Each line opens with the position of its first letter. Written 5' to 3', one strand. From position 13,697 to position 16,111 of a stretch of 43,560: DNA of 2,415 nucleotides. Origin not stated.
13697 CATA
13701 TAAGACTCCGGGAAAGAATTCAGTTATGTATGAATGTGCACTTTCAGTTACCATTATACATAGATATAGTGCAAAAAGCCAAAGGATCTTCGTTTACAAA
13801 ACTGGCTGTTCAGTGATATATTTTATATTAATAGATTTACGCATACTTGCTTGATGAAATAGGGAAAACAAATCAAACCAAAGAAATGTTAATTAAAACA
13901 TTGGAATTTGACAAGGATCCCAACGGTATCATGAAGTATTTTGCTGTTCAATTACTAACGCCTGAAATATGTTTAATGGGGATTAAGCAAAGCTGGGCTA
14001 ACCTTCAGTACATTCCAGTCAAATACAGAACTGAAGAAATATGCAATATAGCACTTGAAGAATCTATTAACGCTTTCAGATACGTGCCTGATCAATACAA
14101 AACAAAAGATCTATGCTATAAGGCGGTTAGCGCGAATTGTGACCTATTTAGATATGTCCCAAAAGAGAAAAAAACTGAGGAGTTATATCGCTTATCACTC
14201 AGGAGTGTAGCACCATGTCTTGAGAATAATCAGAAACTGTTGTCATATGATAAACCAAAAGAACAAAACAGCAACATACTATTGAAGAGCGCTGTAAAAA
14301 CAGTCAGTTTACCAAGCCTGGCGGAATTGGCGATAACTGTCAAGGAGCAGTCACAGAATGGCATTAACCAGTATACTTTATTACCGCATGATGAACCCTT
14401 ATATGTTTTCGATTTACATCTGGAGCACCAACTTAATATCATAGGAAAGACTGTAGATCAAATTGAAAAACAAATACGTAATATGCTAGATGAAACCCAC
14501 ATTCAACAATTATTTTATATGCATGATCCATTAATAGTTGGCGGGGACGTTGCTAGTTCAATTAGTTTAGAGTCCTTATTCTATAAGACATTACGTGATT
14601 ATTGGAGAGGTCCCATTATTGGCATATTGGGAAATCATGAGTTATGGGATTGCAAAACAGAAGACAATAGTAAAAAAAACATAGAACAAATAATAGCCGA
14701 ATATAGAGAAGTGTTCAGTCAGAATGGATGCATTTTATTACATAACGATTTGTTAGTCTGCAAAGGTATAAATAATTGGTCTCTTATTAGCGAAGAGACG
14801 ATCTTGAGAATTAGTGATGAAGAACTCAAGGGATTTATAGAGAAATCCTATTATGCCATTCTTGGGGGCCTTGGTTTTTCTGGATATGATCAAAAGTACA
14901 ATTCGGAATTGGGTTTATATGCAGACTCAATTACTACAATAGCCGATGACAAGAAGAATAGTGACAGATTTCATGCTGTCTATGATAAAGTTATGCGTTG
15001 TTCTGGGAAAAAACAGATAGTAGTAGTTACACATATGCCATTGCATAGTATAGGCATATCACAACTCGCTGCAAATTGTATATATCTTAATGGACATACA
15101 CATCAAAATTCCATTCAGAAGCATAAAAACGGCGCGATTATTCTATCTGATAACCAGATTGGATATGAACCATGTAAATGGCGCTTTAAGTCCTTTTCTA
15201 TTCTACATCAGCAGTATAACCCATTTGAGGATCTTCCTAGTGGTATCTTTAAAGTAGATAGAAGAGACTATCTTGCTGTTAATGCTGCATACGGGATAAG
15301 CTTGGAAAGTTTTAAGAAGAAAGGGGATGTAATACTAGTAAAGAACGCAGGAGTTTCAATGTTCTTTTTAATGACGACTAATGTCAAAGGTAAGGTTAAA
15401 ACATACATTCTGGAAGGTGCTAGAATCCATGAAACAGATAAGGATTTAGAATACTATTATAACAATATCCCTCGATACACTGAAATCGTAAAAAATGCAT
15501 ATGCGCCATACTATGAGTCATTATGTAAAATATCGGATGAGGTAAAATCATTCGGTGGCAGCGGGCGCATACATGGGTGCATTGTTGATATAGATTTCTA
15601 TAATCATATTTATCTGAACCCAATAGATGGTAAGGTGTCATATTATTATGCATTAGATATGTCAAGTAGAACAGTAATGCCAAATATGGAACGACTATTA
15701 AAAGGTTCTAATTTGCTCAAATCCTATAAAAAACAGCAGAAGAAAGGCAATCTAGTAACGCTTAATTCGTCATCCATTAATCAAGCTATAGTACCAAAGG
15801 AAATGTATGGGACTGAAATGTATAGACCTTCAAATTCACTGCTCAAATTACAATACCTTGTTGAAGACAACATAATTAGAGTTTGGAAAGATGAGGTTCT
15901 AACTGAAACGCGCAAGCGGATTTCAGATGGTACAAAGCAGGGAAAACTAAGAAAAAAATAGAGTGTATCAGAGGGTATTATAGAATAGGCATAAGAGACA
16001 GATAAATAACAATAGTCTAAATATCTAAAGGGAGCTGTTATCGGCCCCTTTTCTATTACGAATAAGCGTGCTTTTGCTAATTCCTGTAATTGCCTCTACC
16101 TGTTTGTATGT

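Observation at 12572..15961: Candidate undescribed defence module: WYL regulator plus DUF4116-repeat/metallophosphoesterase fusion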

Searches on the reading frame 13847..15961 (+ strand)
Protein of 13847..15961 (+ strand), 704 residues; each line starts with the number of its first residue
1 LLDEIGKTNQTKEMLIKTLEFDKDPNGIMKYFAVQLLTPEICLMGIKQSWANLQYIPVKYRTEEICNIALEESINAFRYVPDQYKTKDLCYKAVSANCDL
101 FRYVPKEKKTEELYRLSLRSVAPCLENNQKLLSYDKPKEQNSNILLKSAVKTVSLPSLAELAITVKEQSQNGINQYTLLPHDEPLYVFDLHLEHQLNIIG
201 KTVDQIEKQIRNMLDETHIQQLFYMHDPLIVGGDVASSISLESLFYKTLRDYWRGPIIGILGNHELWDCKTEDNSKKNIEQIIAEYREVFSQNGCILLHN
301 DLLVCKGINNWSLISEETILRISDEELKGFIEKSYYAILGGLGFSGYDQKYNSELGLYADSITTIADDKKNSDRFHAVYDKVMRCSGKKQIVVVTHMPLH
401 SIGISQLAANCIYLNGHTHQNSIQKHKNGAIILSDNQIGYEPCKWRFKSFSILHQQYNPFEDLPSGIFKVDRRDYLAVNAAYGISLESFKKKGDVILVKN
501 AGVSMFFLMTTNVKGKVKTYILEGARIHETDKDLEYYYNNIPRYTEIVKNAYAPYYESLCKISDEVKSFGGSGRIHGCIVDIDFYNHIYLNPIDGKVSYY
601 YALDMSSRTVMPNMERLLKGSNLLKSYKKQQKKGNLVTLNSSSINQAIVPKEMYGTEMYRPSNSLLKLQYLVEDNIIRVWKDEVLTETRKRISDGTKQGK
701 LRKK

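Call 5: search_protein_families(library=pfam, proteins=[window:13847-15961:+], max_evalue=0.1)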
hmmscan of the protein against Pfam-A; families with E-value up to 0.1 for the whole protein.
window:13847-15961:+ (704 aa): 4 families
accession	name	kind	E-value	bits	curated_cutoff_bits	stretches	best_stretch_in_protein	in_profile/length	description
PF13475.11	DUF4116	-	9.2e-08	32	24.9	2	63-107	2-47/49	Domain of unknown function (DUF4116)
PF00149.33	Metallophos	-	1.5e-05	25.9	21.5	1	189-420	8-190/191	Calcineurin-like phosphoesterase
PF20494.3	YfjS_YafY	-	0.018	15.5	27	1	598-630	49-81/113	Lipoprotein YfjS/YafY domain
PF12850.12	Metallophos_2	-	0.029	14.8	27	0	380-428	74-126/154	Calcineurin-like phosphoesterase superfamily domain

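Call 6: search_protein_families(library=padloc, proteins=[window:13847-15961:+], max_evalue=0.1)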
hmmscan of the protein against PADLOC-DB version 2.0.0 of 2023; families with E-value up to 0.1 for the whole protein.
window:13847-15961:+ (704 aa): 0 families

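Call 9: search_protein_families(library=ncbifam, proteins=[window:13847-15961:+], max_evalue=0.1)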
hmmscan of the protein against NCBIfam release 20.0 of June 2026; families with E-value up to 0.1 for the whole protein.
window:13847-15961:+ (704 aa): 1 family
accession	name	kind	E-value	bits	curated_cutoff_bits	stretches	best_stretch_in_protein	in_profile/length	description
TIGR03729.1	acc_ester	subfamily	0.0064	15.9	148.25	1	189-286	7-95/239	putative phosphoesterase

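Call 10: search_protein_families(library=phrogs, proteins=[window:13847-15961:+], max_evalue=0.1)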
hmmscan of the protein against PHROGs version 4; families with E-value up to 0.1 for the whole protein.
window:13847-15961:+ (704 aa): 2 families
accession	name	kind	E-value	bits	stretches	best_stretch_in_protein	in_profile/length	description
phrog_547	-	other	5.1e-05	23.5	1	374-428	120-175/245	phosphoesterase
phrog_1649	-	other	0.02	14.6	1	227-406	65-217/308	metallo-phosphoesterase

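Call 11: find_homologous_proteins(query=window:13847-15961:+)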
Query window:13847-15961:+ (704 aa): 718 proteins with E <= 0.001 among 8000 candidates; the best 120 are listed.
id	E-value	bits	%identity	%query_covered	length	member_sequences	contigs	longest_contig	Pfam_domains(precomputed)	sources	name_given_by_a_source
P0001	0.0e+0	1544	100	96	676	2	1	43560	PF13475.12,PF00149.34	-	-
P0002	8.4e-276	935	57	99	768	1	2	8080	PF13475.12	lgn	-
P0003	1.2e-273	928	56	99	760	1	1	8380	PF13475.12,PF00149.34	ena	-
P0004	4.6e-246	837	51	99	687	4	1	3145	-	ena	-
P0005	2.2e-138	481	36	93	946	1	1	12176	PF13475.12,PF00149.34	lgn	-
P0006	3.1e-138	480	35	94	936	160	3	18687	PF13475.12,PF00149.34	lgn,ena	-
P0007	7.7e-138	479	36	98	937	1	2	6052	PF13475.12,PF00149.34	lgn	-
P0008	4.3e-135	470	35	93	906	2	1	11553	PF13475.12,PF00149.34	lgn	-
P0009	6.6e-134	466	37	92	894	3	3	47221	PF13475.12,PF00149.34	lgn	-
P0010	8.6e-134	466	36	93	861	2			PF13475.12,PF00149.34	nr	nr:DUF4116 domain-containing protein [Paenibacillus turicensis]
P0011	1.0e-133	465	34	93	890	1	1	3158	PF13475.12,PF00149.34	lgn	-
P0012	1.1e-133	465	33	94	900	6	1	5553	PF13475.12,PF00149.34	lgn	-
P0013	3.0e-133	464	33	90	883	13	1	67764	PF13475.12,PF00149.34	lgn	-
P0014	2.2e-132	461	34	94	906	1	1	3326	PF13475.12,PF00149.34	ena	-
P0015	4.8e-132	460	36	90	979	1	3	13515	PF13475.12,PF00149.34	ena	-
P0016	2.7e-131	457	36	93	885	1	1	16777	PF13475.12,PF00149.34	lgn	-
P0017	9.3e-131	456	34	99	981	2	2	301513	PF13475.12,PF00149.34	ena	-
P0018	5.6e-130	453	33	93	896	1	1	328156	PF13475.12,PF00149.34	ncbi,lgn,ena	-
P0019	9.8e-130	452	34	95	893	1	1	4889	PF13475.12,PF00149.34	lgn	-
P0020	1.9e-129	451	34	97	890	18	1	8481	PF13475.12,PF00149.34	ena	-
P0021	2.1e-129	451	36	90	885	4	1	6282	PF13475.12,PF00149.34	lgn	-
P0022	1.0e-128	449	33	94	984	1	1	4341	PF13475.12,PF00149.34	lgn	-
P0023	1.5e-128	448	33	94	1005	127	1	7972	PF13475.12,PF00149.34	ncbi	-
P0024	1.8e-128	448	35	92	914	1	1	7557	PF13475.12,PF00149.34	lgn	-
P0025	1.8e-128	448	40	72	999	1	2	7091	PF13475.12,PF00149.34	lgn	-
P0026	2.1e-128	448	35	94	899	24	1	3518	PF13475.12,PF00149.34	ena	-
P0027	2.4e-128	448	34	98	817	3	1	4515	PF13475.12,PF00149.34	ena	-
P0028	3.3e-128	447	34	93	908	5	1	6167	PF13475.12,PF00149.34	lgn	-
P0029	3.6e-128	447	34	93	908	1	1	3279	PF13475.12,PF00149.34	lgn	-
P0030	3.8e-128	447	35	90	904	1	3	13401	PF13475.12,PF00149.34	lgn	-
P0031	4.1e-128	447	34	93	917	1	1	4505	PF13475.12,PF00149.34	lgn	-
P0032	1.2e-127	445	33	93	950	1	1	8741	PF13475.12,PF00149.34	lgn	-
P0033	1.4e-127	445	32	90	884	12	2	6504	PF13475.12,PF00149.34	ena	-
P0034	2.8e-127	444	36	93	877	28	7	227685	PF13475.12,PF00149.34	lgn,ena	-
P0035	3.7e-127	444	35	93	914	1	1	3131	PF13475.12,PF00149.34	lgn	-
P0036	3.9e-127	444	36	93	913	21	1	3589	PF13475.12,PF00149.34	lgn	-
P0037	8.0e-127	443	37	93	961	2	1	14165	PF13475.12,PF00149.34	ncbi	-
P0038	8.4e-127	443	36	92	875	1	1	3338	PF13475.12,PF00149.34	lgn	-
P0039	9.7e-127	442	34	91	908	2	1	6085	PF13475.12,PF00149.34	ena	-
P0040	2.1e-126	441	36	94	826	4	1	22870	PF13475.12,PF00149.34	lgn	-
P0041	2.3e-126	441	38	71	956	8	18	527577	PF13475.12,PF00149.34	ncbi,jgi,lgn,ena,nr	ncbi:MAG: DUF4116 domain-containing protein [Ruminococcaceae bacterium]|nr:DUF4116 domain-containing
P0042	2.6e-126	441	33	98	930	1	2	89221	PF13475.12,PF00149.34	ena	-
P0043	4.7e-126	440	33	93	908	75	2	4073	PF13475.12,PF00149.34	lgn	-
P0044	4.9e-126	440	34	94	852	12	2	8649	PF13475.12,PF00149.34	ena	-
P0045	8.6e-126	439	34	90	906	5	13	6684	PF13475.12,PF00149.34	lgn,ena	-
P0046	3.6e-125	437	33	92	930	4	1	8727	PF13475.12,PF00149.34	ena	-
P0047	4.5e-125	437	32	95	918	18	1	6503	PF13475.12,PF00149.34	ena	-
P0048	8.7e-125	436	34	92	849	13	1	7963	PF13475.12,PF00149.34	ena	-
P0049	9.0e-125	436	33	97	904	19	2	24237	PF13475.12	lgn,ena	-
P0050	1.3e-124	435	34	92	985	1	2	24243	PF13475.12,PF00149.34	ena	-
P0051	4.1e-124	434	33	93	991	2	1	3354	PF13475.12,PF00149.34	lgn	-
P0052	5.7e-124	433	34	92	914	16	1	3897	PF13475.12,PF00149.34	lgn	-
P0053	1.0e-123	432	34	94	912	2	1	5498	PF13475.12,PF00149.34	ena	-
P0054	1.2e-123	432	35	90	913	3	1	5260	PF13475.12,PF00149.34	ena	-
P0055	1.2e-123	432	33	93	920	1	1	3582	PF13475.12,PF00149.34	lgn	-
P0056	2.6e-123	431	33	97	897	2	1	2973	PF13475.12,PF00149.34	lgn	-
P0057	3.2e-123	431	32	97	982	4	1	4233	PF13475.12,PF00149.34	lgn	-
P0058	4.8e-123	430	35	91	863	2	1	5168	PF13475.12,PF00149.34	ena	-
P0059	5.1e-123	430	32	97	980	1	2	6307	PF13475.12,PF00149.34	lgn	-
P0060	5.1e-123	430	33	93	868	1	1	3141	PF13475.12,PF00149.34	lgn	-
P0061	1.0e-122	429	33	95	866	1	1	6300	PF13475.12,PF00149.34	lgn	-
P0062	1.1e-122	429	36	85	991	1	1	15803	PF13475.12,PF00149.34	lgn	-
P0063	1.1e-122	429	33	96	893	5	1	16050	PF13475.12,PF00149.34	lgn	-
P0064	1.4e-122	429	32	97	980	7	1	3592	PF13475.12,PF00149.34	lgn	-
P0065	2.0e-122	428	35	93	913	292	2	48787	PF13475.12,PF00149.34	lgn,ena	-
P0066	2.2e-122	428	33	94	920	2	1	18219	PF13475.12,PF00149.34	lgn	-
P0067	2.4e-122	428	34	92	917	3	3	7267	PF13475.12,PF00149.34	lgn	-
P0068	2.6e-122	428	38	71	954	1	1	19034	PF13475.12,PF00149.34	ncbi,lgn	-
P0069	3.5e-122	427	33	92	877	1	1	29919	PF13475.12,PF00149.34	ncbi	-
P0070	4.0e-122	427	39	71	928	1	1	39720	PF13475.12,PF00149.34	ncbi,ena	-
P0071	1.6e-121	425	34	97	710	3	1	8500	PF13475.12,PF00149.34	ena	-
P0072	2.2e-121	425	34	93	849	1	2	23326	PF13475.12,PF00149.34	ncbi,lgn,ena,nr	ncbi:MAG: metallophosphoesterase [Oscillospiraceae bacterium]|nr:metallophosphoesterase [Oscillospir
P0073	2.3e-121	425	33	94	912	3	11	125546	PF13475.12,PF00149.34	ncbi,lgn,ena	ncbi:DUF4116 domain-containing protein [Thermophilibacter sp.]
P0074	3.7e-121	424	34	93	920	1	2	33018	PF13475.12,PF00149.34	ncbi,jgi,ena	jgi:hypothetical protein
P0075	4.5e-121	424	34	94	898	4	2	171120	PF13475.12,PF00149.34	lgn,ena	-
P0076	8.8e-121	423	34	95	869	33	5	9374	PF13475.12,PF00149.34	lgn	-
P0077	8.8e-121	423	33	90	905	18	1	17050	PF13475.12,PF00149.34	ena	-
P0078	9.3e-121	423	30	98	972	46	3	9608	PF13475.12,PF00149.34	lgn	-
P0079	1.2e-120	422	36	93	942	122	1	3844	PF13475.12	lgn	-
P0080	1.9e-120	422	34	94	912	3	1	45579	PF13475.12,PF00149.34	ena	-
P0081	2.0e-120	422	35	93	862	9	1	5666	PF13475.12,PF00149.34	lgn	-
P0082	2.3e-120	421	34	88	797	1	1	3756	PF13475.12,PF00149.34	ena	-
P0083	2.3e-120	421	33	96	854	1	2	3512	PF13475.12,PF00149.34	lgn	-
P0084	3.4e-120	421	33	93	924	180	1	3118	PF13475.12,PF00149.34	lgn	-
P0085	5.2e-120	420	35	97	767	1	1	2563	PF00149.34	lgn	-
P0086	1.5e-119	419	35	97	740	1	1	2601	PF00149.34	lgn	-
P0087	1.6e-119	419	34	93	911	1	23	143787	PF13475.12,PF00149.34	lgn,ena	-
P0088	2.0e-119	418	31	93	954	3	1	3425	PF13475.12,PF00149.34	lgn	-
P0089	3.1e-119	418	34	90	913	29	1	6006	PF13475.12,PF00149.34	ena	-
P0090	5.5e-119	417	34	96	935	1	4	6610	PF13475.12,PF00149.34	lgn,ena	-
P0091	1.4e-118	415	31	90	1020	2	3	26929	PF13475.12,PF00149.34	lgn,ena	-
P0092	2.6e-118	415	37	77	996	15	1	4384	PF13475.12,PF00149.34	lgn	-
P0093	3.2e-118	414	33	94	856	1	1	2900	PF13475.12,PF00149.34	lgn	-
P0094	4.2e-118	414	33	94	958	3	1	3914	PF13475.12,PF00149.34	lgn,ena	-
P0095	1.0e-117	413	32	93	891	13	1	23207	PF13475.12,PF00149.34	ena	-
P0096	1.7e-117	412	32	94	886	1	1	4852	PF13475.12,PF00149.34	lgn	-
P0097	2.9e-117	411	34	98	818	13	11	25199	PF13475.12,PF00149.34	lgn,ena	-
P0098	3.2e-117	411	33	94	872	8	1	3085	PF13475.12,PF00149.34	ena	-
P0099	3.2e-117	411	33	93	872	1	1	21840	PF13475.12,PF00149.34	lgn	-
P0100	3.3e-117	411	32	95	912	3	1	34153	PF13475.12,PF00149.34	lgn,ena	-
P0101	3.3e-117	411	30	99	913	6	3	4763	PF13475.12,PF00149.34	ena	-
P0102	5.6e-117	410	36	93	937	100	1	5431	PF13475.12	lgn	-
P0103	5.8e-117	410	33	93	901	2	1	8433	PF13475.12,PF00149.34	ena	-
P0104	7.6e-117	410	31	97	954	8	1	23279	PF13475.12,PF00149.34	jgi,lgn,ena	-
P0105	1.0e-116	409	32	97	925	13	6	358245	PF13475.12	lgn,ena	-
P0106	1.2e-116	409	33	94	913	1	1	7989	PF13475.12,PF00149.34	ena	-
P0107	1.3e-116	409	33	97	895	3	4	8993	PF13475.12,PF00149.34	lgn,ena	-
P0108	1.4e-116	409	35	93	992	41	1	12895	PF13475.12,PF00149.34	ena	-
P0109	1.8e-116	408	32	93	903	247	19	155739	PF13475.12,PF00149.34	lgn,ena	-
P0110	2.0e-116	408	31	97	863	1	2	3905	PF13475.12,PF00149.34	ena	-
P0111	4.7e-116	407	35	91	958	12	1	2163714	PF13475.12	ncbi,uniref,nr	ncbi:DUF4116 domain-containing protein [Thermophilibacter immobilis]|uniref:DUF4116 domain-containin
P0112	5.7e-116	407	32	94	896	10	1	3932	PF13475.12,PF00149.34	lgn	-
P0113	1.2e-115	406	35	95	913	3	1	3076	PF13475.12,PF00149.34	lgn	-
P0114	5.6e-115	404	32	97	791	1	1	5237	PF13475.12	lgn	-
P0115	6.7e-115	403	33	97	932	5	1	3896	PF13475.12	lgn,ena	-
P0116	1.1e-114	403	34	92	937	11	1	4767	PF13475.12,PF00149.34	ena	-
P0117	1.2e-114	402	34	76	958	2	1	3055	PF13475.12,PF00149.34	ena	-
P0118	2.3e-114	402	34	92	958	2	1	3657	PF13475.12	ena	-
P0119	3.5e-114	401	33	95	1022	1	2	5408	PF13475.12,PF00149.34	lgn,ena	-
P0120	5.0e-114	400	33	93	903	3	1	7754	PF13475.12,PF00149.34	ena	-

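Call 12: search_solved_structures(query=window:13847-15961:+, max_evalue=1, show_alignments=2)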
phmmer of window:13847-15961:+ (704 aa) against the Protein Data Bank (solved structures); distinct sequences matched with E-value up to 1: 0.

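Call 14: find_encoding_contigs(protein=P0003, flank=6000, max_places=4)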
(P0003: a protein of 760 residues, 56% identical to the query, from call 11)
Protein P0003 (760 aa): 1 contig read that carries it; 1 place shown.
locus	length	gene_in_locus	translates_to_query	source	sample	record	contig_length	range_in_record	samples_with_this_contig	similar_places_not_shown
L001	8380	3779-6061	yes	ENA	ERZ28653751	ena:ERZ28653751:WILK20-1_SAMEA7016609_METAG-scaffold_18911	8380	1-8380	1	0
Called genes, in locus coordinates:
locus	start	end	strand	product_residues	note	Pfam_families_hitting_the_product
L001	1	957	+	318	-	?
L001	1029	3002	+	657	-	-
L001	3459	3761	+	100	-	-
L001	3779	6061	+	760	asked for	PF13475:DUF4116 (weak), PF00149:Metallophos (faint)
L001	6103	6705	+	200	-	PF01381:HTH_3 (faint), PF13560:HTH_31 (faint)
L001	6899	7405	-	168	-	PF13207:AAA_17 (faint), PF13238:AAA_18, PF01202:SKI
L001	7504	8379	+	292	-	?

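Call 15: find_encoding_contigs(protein=P0002, flank=6000, max_places=4)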
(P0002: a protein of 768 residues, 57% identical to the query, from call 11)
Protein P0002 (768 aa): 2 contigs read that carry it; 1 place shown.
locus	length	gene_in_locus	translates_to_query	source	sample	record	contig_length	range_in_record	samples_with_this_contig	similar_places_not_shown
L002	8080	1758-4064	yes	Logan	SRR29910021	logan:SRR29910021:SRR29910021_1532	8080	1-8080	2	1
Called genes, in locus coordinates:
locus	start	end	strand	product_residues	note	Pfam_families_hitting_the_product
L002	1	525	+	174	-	?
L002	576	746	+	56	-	-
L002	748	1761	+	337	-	PF13280:WYL, PF25583:WCX (faint)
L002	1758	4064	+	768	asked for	PF13475:DUF4116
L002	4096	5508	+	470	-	PF01936:NYN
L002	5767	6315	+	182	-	-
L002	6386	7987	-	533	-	PF01551:Peptidase_M23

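Call 18: find_related_loci(query=A1, collection=genome_contigs, flank=8000)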
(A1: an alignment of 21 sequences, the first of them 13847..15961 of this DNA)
Query A1 (704 aa) in genome_contigs; peptide patterns used: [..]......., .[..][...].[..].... (x = any residue, [..] = any of these).
216 stretches matched a pattern; 168 encode a relative of the query (tblastn E <= 1e-3); the best 80 are kept; 80 distinct loci.
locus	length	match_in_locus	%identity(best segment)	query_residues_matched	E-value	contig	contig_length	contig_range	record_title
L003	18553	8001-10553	36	1-686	2e-131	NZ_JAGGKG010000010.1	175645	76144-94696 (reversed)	Paenibacillus turicensis strain DSM 14349 Ga0454110_10, whole genome shotgun sequence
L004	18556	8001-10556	35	2-686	1e-125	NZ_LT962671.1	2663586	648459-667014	Raoultibacter massiliensis strain Marseille-P2849, whole genome shotgun sequence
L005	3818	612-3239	35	2-686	3e-126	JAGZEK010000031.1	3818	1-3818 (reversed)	MAG: Collinsella sp. isolate L3_072_362G1_dasL3_072_362G1_maxbin2.maxbin.009sta_sub L3_072_362G1_scaffold_3228, whole ge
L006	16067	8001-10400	34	28-686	6e-122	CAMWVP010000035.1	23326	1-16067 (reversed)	MAG TPA_asm: uncultured Clostridia bacterium isolate SRR14411330_bin.1_metawrap_v1.3_MAG genome assembly, contig: NODE.2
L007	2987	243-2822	35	2-686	9e-125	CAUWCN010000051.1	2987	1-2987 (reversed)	MAG: uncultured Atopobiaceae bacterium isolate ERS329813__bin6 genome assembly, contig: ERS329813_NODE_8274_length_2987_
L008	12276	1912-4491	35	2-686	8e-119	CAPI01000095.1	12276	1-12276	Collinsella massiliensis, WGS project CAPI01000000 data, contig: 00095, whole genome shotgun sequence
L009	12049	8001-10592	31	2-686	1e-118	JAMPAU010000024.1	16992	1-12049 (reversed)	MAG: Ruminococcus flavefaciens isolate NALB_7813_7 Scaffold_#24__SCF_024___16992_bp, whole genome shotgun sequence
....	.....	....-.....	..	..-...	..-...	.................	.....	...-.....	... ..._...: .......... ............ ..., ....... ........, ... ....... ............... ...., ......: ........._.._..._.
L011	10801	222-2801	34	2-686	1e-116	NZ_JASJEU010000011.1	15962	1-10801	Gordonibacter faecis strain KGMB12511 contig00011, whole genome shotgun sequence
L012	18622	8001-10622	33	2-686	4e-123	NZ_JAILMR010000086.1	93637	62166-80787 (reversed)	MAG: Ruminococcus sp. isolate RUI259 k141_266101_flag=0_multi=13.4891_len=93637, whole genome shotgun sequence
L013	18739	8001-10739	34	2-693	1e-114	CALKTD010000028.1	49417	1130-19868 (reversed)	MAG TPA_asm: uncultured Atopobium sp. isolate ERR589444_bin.5_CONCOCT_v1.1_MAG genome assembly, contig: ERZ772955.217, w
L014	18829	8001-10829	39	2-695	1e-114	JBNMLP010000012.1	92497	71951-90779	MAG: Lachnospiraceae bacterium isolate CM_BacNC21182.14 k141_372542_length_92497_cov_23.0255, whole genome shotgun seque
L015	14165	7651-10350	37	2-685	3e-113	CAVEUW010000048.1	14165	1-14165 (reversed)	Senegalimassilia sp. isolate H07633-L1_cleanbin_000014 genome assembly, contig: Spades_H07633-L1_contig_2297, whole geno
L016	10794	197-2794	34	2-698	5e-116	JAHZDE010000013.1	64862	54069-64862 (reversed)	MAG: Clostridiales bacterium isolate HRGM_Genome_2450 HRGM_Genome_2450_13, whole genome shotgun sequence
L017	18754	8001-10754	32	2-685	5e-112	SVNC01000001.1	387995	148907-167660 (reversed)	MAG: Oscillospiraceae bacterium isolate SIG529 NODE_117_length_387995_cov_8.856469, whole genome shotgun sequence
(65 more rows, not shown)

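Call 24: search_protein_families(library=pfam, alignment_id=A2, max_evalue=0.001)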
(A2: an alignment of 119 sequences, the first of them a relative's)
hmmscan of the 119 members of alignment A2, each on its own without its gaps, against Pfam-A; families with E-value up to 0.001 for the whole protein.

A. member 1, L001:3450-3761:+ (103 aa): 0 families

B. families by the number of members that match (of 119 scanned): 143 families (the first 25 are shown)
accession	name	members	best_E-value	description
PF01381.28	HTH_3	6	8.5e-15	Helix-turn-helix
PF12844.13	HTH_19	6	6.1e-11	Helix-turn-helix domain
PF00239.26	Resolvase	5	8.8e-32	Resolvase, N terminal domain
PF00589.27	Phage_integrase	4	9.9e-28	Phage integrase family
PF07508.19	Recombinase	4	1.4e-25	Recombinase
PF14659.12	Phage_int_SAM_3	4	1.3e-13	Phage integrase, N-terminal SAM-like domain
PF13408.12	Zn_ribbon_recom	4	7e-13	Recombinase zinc beta ribbon domain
PF13443.12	HTH_26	4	3.2e-08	Cro/C1-type HTH DNA-binding domain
PF13560.12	HTH_31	3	4.8e-12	Helix-turn-helix domain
PF07022.19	Phage_CI_repr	3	2.5e-06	Bacteriophage CI repressor helix-turn-helix domain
PF02586.19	SRAP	2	2.7e-74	SOS response associated peptidase (SRAP)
PF09820.16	AAA-ATPase_like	2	6.8e-49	Predicted AAA-ATPase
PF17767.7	NAPRTase_N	2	2.5e-43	Nicotinate phosphoribosyltransferase (NAPRTase) N-terminal domain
PF17956.6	NAPRTase_C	2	2.3e-32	Nicotinate phosphoribosyltransferase C-terminal domain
PF08011.17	PDDEXK_9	2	1.4e-17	PD-(D/E)XK nuclease superfamily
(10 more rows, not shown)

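Call 25: search_protein_families(library=padloc, alignment_id=A2, max_evalue=0.00001)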
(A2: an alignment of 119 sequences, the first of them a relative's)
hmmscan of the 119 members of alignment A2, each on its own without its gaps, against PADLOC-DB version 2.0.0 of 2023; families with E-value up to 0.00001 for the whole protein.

A. member 1, L001:3450-3761:+ (103 aa): 0 families

B. families by the number of members that match (of 119 scanned): 118 families (the first 25 are shown)
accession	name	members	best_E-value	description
PDLC03951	RmrA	4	5.3e-13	-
PDLC02926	HTH_VI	3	2.3e-12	-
PDLC03948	RmrA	3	2.4e-12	-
PDLC03954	RmrA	3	2.9e-12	-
PDLC03947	RmrA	3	4.3e-12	-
PDLC03952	RmrA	3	7.4e-09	-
PDLC04134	mad2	2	2.4e-15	mads_2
PDLC03949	RmrA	2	2e-10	-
PDLC03944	RmrA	2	2.5e-09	-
PDLC04142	capH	2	3.3e-06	capH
PDLC03598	REase_MTase_IIG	1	0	Type IIG restriction enzyme-methyltransferase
PDLC04891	PDC-S06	1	2.2e-133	-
PDLC03659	mREase_IV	1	1.1e-104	Type IV methyl-directed restriction enzyme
PDLC04893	PDC-S06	1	2e-98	-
PDLC03599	REase_MTase_IIG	1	2.4e-88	Type IIG restriction enzyme-methyltransferase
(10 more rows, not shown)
